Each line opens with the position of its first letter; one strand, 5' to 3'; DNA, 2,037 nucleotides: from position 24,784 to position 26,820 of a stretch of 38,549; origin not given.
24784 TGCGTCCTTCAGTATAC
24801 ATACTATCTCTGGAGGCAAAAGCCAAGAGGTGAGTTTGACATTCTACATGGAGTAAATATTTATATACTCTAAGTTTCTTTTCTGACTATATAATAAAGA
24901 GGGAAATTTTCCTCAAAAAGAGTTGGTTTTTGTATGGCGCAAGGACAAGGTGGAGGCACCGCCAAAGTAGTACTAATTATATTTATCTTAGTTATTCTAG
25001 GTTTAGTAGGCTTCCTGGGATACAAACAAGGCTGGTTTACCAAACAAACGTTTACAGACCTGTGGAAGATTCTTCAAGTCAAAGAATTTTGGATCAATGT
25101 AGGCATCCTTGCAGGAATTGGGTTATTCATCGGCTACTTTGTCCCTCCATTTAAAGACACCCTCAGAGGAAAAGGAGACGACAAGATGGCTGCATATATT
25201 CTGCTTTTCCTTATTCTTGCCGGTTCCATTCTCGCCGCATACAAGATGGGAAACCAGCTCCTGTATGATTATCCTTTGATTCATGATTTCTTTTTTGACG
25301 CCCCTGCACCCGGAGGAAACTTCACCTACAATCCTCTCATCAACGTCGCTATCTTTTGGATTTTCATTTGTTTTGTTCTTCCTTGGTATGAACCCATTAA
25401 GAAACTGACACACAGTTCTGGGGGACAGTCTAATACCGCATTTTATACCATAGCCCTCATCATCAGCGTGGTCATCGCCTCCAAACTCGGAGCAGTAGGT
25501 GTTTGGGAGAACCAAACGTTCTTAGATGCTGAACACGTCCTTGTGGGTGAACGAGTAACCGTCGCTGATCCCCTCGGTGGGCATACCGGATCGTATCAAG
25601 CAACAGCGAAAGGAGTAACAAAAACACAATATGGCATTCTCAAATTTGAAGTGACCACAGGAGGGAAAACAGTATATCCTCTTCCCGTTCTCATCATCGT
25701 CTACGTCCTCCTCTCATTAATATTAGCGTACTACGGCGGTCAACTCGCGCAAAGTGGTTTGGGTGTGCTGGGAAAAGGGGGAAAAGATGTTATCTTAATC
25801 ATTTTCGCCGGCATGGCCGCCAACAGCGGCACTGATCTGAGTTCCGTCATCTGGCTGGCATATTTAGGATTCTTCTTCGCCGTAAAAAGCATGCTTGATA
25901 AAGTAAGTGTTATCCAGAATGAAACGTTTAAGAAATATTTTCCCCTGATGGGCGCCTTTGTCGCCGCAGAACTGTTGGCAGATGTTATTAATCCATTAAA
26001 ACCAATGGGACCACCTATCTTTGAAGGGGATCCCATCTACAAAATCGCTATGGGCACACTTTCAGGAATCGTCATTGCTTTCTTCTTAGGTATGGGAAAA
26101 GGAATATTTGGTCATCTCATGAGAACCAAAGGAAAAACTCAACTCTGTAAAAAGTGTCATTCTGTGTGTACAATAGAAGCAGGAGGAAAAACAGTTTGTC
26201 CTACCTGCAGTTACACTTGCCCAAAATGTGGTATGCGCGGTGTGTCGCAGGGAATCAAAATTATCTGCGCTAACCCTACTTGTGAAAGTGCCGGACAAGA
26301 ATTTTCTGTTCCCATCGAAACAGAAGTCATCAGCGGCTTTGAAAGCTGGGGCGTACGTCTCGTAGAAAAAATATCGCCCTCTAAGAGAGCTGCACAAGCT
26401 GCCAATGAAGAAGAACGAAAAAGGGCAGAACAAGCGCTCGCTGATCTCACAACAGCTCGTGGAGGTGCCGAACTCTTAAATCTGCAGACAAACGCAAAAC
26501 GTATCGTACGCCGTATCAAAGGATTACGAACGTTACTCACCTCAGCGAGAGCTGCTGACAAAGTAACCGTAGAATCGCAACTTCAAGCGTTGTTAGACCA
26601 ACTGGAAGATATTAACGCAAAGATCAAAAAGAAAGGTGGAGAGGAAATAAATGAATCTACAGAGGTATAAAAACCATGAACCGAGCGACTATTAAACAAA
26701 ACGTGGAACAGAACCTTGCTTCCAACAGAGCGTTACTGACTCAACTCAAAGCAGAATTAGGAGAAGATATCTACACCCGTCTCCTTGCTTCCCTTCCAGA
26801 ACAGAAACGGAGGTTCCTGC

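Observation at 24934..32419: Operon of membrane/zinc-ribbon, helical and cysteine-repeat surface proteins with a duplicated terminal cassette: candidate undescribed envelope or cell-contact system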

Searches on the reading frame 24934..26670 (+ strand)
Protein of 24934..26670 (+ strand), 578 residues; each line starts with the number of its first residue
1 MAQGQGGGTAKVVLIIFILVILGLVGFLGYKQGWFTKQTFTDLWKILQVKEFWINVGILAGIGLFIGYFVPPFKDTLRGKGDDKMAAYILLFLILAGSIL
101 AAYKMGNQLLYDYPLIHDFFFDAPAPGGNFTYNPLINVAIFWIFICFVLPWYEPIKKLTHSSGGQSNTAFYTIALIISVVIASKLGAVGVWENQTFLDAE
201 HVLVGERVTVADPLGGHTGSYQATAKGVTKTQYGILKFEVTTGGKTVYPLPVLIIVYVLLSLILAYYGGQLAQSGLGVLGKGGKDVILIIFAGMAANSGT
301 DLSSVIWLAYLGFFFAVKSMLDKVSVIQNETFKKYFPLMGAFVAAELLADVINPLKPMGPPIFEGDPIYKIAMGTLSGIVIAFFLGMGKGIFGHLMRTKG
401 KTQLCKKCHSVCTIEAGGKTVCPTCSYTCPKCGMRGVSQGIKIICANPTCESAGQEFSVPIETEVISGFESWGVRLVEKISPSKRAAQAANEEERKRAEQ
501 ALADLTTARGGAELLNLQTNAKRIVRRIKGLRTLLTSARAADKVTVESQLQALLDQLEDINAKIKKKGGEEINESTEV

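Call 6: search_protein_families(library=pfam, proteins=[window:24934-26670:+], max_evalue=0.1)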
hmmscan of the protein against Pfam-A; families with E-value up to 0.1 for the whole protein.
window:24934-26670:+ (578 aa): 0 families

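Call 7: search_protein_families(library=ncbifam, proteins=[window:24934-26670:+], max_evalue=0.1)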
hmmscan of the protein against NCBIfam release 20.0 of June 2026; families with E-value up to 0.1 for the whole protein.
window:24934-26670:+ (578 aa): 0 families

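Call 13: find_encoding_contigs(protein=window:24934-26670:+, flank=10000, max_places=6)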
Protein window:24934-26670:+ (578 aa): no gene with exactly this product is on record in the collection.

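Call 14: find_homologous_proteins(query=window:24934-26670:+)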
Query window:24934-26670:+ (578 aa): 3 proteins with E <= 0.001 among 8000 candidates.
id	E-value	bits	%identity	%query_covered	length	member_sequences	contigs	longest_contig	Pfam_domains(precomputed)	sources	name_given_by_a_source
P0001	6.4e-282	955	75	98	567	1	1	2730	-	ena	-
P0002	3.0e-279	946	74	99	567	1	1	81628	-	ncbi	-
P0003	7.6e-52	195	31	98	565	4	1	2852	-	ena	-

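Call 15: find_encoding_contigs(protein=P0002, flank=10000, max_places=4)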
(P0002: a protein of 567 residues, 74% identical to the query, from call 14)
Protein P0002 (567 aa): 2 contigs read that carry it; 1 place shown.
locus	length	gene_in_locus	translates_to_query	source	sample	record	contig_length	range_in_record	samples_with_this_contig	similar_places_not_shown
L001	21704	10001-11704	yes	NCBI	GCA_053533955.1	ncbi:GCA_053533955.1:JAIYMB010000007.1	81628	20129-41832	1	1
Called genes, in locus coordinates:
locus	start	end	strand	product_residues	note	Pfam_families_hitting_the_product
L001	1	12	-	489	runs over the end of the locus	PF01066:CDP-OH_P_transf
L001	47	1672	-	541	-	PF00118:Cpn60_TCP1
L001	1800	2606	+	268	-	PF23023:Anti-Pycsar_Apyc1 (weak), PF13483:Lactamase_B_3 (weak), PF12706:Lactamase_B_2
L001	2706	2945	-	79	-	PF00856:SET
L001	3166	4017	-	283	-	-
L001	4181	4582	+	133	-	-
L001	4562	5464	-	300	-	PF06550:SPP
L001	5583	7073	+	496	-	PF23649:FKBP15 (weak)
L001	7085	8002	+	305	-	PF00226:DnaJ (faint)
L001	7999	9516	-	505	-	PF01935:DUF87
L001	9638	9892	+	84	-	PF01247:Ribosomal_L35Ae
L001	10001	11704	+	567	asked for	-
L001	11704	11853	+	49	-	-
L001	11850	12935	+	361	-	-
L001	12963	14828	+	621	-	PF23416:DUF7107 (faint)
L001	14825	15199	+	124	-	-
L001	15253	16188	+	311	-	-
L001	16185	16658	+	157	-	-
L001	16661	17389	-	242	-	-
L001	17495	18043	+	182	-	PF13302:Acetyltransf_3, PF13420:Acetyltransf_4, PF00583:Acetyltransf_1, PF13523:Acetyltransf_8 (weak)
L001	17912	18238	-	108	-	-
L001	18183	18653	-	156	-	-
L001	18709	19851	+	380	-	PF05833:NFACT_N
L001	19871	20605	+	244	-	PF13482:RNase_H_2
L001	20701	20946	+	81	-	-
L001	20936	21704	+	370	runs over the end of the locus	PF00579:tRNA-synt_1b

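Call 16: find_encoding_contigs(protein=P0003, flank=10000, max_places=4)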
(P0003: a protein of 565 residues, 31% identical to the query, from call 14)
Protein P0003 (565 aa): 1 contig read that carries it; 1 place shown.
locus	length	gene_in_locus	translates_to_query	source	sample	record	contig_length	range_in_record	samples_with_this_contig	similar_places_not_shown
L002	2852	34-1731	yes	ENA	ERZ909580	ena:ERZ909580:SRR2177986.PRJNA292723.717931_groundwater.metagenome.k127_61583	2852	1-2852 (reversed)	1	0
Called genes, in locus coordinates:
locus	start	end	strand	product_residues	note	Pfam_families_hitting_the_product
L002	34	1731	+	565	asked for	-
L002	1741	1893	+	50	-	-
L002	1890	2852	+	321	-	?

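Call 22: find_related_loci(query=A1, collection=genome_contigs, flank=10000)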
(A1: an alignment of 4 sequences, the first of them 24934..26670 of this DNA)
Query A1 (578 aa) in genome_contigs; peptide patterns used: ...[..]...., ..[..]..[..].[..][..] (x = any residue, [..] = any of these).
121 stretches matched a pattern; 1 encode a relative of the query (tblastn E <= 1e-3); 1 distinct loci.
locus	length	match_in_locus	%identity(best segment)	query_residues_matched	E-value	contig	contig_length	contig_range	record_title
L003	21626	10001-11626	31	1-567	1e-57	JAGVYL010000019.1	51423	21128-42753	Candidatus Woesearchaeota archaeon isolate RIFOXYD1_FULL_39_9.8 rifoxyd1_full_scaffold_683, whole genome shotgun sequenc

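Call 26: find_related_loci(query=A1, collection=metagenome_contigs, flank=10000)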
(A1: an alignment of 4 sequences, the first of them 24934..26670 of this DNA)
Query A1 (578 aa) in metagenome_contigs; peptide patterns used: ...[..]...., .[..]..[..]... (x = any residue, [..] = any of these).
124 stretches matched a pattern; 2 encode a relative of the query (tblastn E <= 1e-3); 2 distinct loci.
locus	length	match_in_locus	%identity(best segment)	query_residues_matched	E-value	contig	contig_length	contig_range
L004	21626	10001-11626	31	1-567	2e-57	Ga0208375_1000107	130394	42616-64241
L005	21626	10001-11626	31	1-567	2e-57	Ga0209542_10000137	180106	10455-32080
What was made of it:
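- Tried and rejected: The genome and metagenome contig scans found only the L003 lineage (calls 22 and 26).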

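Call 32: search_solved_structures(query=A1, max_evalue=1)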
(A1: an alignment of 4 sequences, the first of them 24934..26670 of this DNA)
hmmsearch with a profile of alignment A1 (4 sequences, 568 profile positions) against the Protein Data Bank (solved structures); distinct sequences matched with E-value up to 1: 2.
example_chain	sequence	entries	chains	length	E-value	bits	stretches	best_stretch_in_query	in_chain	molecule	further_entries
5gmk_F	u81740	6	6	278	0.46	12.4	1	451-564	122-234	Protein CWC16 | Pre-mRNA-splicing factor CWC16 | Splicing factor YJU2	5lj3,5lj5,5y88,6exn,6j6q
1dkx_A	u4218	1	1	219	0.85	11.5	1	475-560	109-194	SUBSTRATE BINDING DOMAIN OF DNAK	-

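Call 33: search_protein_families(library=pfam, proteins=[L003:10001-11698:+, L003:11857-12960:+, L003:12957-14051:+, L003:14055-14714:+, L003:14914-15609:+, L003:15603-15995:+, L003:15940-16287:+, L003:16273-16830:-, L001:12963-14828:+, L001:15253-16188:+], max_evalue=0.1)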
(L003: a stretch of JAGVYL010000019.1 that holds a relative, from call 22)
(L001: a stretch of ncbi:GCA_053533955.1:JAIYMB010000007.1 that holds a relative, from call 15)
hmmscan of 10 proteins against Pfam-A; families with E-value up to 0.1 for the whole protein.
L003:10001-11698:+ (565 aa): 1 family
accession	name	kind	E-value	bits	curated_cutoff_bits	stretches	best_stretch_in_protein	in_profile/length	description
PF09723.15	Zn_ribbon_8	-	0.078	13.4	34.4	0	405-430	6-33/41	Zinc ribbon domain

L003:11857-12960:+ (367 aa): 1 family
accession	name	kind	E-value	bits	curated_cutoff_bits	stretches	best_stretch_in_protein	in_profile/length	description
PF09280.16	XPC-binding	-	0.033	14.3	26.4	0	15-48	22-55/57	XPC-binding domain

L003:12957-14051:+ (364 aa): 1 family
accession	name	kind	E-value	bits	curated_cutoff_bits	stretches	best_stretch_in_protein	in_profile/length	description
PF10060.15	DUF2298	-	0.09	12.1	27.8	0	11-153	323-455/488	Uncharacterized membrane protein (DUF2298)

L003:14055-14714:+ (219 aa): 2 families
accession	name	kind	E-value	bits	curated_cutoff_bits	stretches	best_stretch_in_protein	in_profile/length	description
PF17773.7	UPF0176_N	-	0.0026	18.5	26.2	1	150-191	25-62/92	UPF0176 acylphosphatase like domain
PF03461.20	TRCF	-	0.041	14.7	25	0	49-89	39-79/95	TRCF domain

L003:14914-15609:+ (231 aa): 3 families
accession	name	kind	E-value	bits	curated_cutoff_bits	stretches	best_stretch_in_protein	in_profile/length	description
PF05739.25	SNARE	-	0.017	15.6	26.8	0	174-198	28-52/53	SNARE domain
PF11669.13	WBP-1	-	0.051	14.7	28.1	1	159-205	2-45/102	WW domain-binding protein 1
PF20990.2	DUF2207_C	-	0.064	13.4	33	0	100-203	59-163/247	Predicted membrane protein (DUF2207) C-terminal domain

L003:15603-15995:+ (130 aa): 1 family
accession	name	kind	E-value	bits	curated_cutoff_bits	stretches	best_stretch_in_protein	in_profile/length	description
PF09252.15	Feld-I_B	-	0.033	14.6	24.1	1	47-81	7-41/67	Allergen Fel d I-B chain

L003:15940-16287:+ (115 aa): 1 family
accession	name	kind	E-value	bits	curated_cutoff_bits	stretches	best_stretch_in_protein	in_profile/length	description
PF09850.14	DotU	-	0.093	12.8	27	0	80-111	175-203/205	Type VI secretion system protein DotU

L003:16273-16830:- (185 aa): 2 families
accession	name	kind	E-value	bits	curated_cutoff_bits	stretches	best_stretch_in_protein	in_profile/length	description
PF05508.16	Ran-binding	-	0.00077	19.1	25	1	60-165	28-142/304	RanGTP-binding protein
PF01544.23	CorA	-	0.024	14.4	27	0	87-151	100-160/292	CorA-like Mg2+ transporter protein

L001:12963-14828:+ (621 aa): 3 families
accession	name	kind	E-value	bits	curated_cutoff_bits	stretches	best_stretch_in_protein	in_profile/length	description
PF23416.1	DUF7107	-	4.6e-05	24.1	24.6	2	295-321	21-47/48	Domain of unknown function (DUF7107)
PF04706.18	Dickkopf_N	-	4.8e-05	24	25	1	327-376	2-51/51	Dickkopf N-terminal cysteine-rich region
PF02659.21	Mntp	-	0.0051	17.1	24.4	1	44-130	39-126/152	Putative manganese efflux pump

L001:15253-16188:+ (311 aa): 0 families
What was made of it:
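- There is no similarity to any S-layer, PGF-CTERM/archaeosortase or known sensor family (calls 6, 7 and 33).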

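Call 39: search_protein_representatives(alignment_id=A1)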
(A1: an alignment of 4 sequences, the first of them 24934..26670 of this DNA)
Query: 4 sequences, 568 profile positions. Proteins with E-value up to 0.001 (for the whole library): 25; up to 1e-10: 17; up to 1e-30: 11. The best 25 are listed.
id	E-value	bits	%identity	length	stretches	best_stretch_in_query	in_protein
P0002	0.0e+00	1125.7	-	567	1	1-568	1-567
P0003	1.1e-234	797.0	-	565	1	1-556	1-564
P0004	9.3e-115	401.0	-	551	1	5-539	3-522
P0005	5.2e-80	286.3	-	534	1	6-449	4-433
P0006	2.4e-79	284.1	-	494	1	7-411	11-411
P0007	1.1e-64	235.7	-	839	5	125-474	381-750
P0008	1.0e-57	212.7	-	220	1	340-556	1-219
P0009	5.9e-54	200.3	-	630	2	41-448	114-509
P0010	8.0e-50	186.6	-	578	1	7-500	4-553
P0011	1.0e-49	186.3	-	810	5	108-448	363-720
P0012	3.6e-48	181.2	-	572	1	4-509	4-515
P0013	1.3e-14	70.4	-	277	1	269-430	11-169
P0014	9.3e-13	64.3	-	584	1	55-321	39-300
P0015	4.0e-12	62.2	-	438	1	47-323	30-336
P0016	8.5e-12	61.1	-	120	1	7-124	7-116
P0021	4.7e-09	52.1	-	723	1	12-320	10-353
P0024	1.1e-04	37.6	-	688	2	37-224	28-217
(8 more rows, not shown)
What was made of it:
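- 24934..26670 (+): p578, a polytopic membrane protein. It has a 10-TM domain (nt 24934-26133) with a conserved extracellular beta-hairpin loop (aa ~190-247), two cytoplasmic zinc ribbons (nt 26134-26337) and a coiled-coil tail (nt 26338-26667). The family has 25 representative clusters among 1.84 billion proteins (call 39).
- Tried and rejected: The exhaustive HMM search was needed to find the family (call 39).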

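Call 42: find_homologous_proteins(query=A4, max_evalue=0.001)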
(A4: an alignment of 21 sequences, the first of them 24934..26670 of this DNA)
Query A4 (21 sequences) (578 aa, profile of the alignment): 4 proteins with E <= 0.001 among 8000 candidates.
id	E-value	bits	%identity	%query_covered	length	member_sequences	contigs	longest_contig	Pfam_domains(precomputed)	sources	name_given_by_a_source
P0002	1.6e-203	696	74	99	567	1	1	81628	-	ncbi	-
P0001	8.8e-201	687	75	98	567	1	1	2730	-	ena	-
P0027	4.1e-108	381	100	49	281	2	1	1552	-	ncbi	ncbi:MAG: hypothetical protein AABX37_02910, partial [Nanoarchaeota archaeon]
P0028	3.3e-33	133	22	14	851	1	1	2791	-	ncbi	ncbi:MAG: hypothetical protein ACE5DM_04675, partial [Candidatus Nanoarchaeia archaeon]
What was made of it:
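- An identical protein fragment is named 'Nanoarchaeota archaeon' (call 42), and the relative L003 is Candidatus Woesearchaeota (call 22).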

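Call 43: search_protein_families(library=pfam, alignment_id=A4, max_evalue=0.01)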
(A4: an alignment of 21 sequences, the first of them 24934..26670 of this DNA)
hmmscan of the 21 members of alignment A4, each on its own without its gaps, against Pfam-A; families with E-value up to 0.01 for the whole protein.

A. member 1, window:24934-26670:+ (578 aa): 0 families

B. families by the number of members that match (of 21 scanned): 4 families
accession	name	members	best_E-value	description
PF12963.12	DUF3852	1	4.6e-05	Protein of unknown function (DUF3852)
PF09991.14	DUF2232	1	0.0013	Predicted membrane protein (DUF2232)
PF19510.5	DUF6044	1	0.0027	Protein of unknown function (DUF6044)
PF08271.17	Zn_Ribbon_TF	1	0.0028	TFIIB zinc-binding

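Call 47: find_encoding_contigs(protein=P0004, flank=10000, max_places=3)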
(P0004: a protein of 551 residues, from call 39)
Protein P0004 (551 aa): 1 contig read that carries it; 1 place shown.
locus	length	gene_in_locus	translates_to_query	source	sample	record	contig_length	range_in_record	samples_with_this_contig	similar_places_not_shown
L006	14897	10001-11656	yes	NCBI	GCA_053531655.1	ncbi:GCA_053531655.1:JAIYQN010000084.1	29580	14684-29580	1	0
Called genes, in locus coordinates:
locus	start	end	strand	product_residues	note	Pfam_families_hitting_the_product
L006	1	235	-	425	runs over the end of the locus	PF01409:tRNA-synt_2d (weak), PF13393:tRNA-synt_His, PF00587:tRNA-synt_2b (weak), PF03129:HGTP_anticodon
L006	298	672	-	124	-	-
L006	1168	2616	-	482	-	PF01066:CDP-OH_P_transf, PF00781:DAGK_cat (weak)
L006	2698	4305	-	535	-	PF00118:Cpn60_TCP1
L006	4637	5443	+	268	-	PF23023:Anti-Pycsar_Apyc1, PF13483:Lactamase_B_3 (weak), PF12706:Lactamase_B_2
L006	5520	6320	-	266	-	-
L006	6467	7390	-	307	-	PF06550:SPP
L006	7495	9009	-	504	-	PF01935:DUF87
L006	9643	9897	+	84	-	PF01247:Ribosomal_L35Ae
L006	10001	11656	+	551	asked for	-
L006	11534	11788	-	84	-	-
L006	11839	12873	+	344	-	-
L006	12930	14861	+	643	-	-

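Call 49: find_encoding_contigs(protein=P0005, flank=10000, max_places=2)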
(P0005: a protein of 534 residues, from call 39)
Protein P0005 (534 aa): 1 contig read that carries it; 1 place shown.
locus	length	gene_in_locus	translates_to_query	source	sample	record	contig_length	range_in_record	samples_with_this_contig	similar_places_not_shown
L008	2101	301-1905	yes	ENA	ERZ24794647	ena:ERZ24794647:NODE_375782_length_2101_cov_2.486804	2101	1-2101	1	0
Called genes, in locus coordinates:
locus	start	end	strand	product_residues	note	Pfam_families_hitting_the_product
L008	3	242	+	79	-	?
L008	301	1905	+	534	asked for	-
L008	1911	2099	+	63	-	?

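Call 50: find_encoding_contigs(protein=P0010, flank=10000, max_places=2)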
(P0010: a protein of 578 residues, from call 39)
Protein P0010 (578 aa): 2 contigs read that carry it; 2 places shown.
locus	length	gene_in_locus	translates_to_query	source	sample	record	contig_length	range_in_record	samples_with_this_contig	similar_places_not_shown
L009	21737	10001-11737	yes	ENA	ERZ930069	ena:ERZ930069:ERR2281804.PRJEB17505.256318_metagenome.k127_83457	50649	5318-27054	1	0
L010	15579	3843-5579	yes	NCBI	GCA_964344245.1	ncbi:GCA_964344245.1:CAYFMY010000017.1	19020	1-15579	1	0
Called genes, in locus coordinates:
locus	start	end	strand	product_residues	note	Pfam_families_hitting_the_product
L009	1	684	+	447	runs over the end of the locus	-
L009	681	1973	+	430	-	-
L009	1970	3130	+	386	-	-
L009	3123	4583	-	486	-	PF01066:CDP-OH_P_transf, PF00781:DAGK_cat (weak)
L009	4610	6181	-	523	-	PF00118:Cpn60_TCP1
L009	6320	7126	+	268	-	PF12706:Lactamase_B_2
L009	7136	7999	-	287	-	PF06550:SPP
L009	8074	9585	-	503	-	PF01935:DUF87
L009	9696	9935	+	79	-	PF01247:Ribosomal_L35Ae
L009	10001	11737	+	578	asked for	-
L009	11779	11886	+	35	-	-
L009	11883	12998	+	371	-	-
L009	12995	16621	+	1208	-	PF00024:PAN_1 (faint)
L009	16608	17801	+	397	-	-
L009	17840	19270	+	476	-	-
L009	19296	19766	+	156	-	-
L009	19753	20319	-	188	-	-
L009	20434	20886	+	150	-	PF01090:Ribosomal_S19e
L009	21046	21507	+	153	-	PF01198:Ribosomal_L31e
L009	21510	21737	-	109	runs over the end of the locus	-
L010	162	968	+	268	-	PF12706:Lactamase_B_2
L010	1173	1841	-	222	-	PF06550:SPP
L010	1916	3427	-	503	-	PF01935:DUF87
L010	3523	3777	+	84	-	PF01247:Ribosomal_L35Ae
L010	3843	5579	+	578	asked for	-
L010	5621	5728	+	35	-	-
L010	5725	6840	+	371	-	-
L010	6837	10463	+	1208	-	PF00024:PAN_1 (faint)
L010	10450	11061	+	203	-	-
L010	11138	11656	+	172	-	-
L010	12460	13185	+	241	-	-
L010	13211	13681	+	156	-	-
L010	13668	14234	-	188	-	-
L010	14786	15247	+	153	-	PF01198:Ribosomal_L31e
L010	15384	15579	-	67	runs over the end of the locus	-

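Call 51: find_encoding_contigs(protein=P0012, flank=10000, max_places=2)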
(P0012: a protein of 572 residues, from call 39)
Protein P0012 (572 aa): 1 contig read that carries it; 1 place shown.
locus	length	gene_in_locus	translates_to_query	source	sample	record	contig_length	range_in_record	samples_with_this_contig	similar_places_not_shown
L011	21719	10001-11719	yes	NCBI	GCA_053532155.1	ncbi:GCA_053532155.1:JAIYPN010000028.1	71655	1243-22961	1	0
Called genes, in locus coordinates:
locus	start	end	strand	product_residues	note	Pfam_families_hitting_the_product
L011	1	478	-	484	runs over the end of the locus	PF01066:CDP-OH_P_transf, PF19279:YegS_C (faint)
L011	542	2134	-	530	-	PF00118:Cpn60_TCP1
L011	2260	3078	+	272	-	PF23023:Anti-Pycsar_Apyc1 (weak), PF13483:Lactamase_B_3 (weak), PF12706:Lactamase_B_2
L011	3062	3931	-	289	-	PF06550:SPP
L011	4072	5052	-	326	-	PF01047:MarR (faint), PF12840:HTH_20 (faint), PF13404:HTH_AsnC-type, PF13412:HTH_24, PF13404:HTH_AsnC-type, PF13412:HTH_24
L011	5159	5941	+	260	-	PF04055:Radical_SAM, PF13353:Fer4_12 (weak)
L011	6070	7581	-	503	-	PF01935:DUF87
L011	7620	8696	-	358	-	-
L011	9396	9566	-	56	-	-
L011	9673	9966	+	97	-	PF01247:Ribosomal_L35Ae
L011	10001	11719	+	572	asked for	-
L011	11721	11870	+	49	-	-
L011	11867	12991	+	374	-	-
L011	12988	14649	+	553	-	-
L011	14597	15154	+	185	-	-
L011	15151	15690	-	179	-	-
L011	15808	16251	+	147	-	PF01090:Ribosomal_S19e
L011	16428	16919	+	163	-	PF01198:Ribosomal_L31e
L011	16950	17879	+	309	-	PF08068:DKCLD, PF21238:Pus10_C (weak), PF01509:TruB_N, PF16198:TruB_C_2, PF01472:PUA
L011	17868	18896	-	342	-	-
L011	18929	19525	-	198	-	PF00149:Metallophos, PF12850:Metallophos_2, PF14582:Metallophos_3 (faint)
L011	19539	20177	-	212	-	PF01015:Ribosomal_S3Ae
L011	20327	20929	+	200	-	PF03412:Peptidase_C39 (faint), PF11814:DUF3335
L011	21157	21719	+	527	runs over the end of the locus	PF04107:GCS2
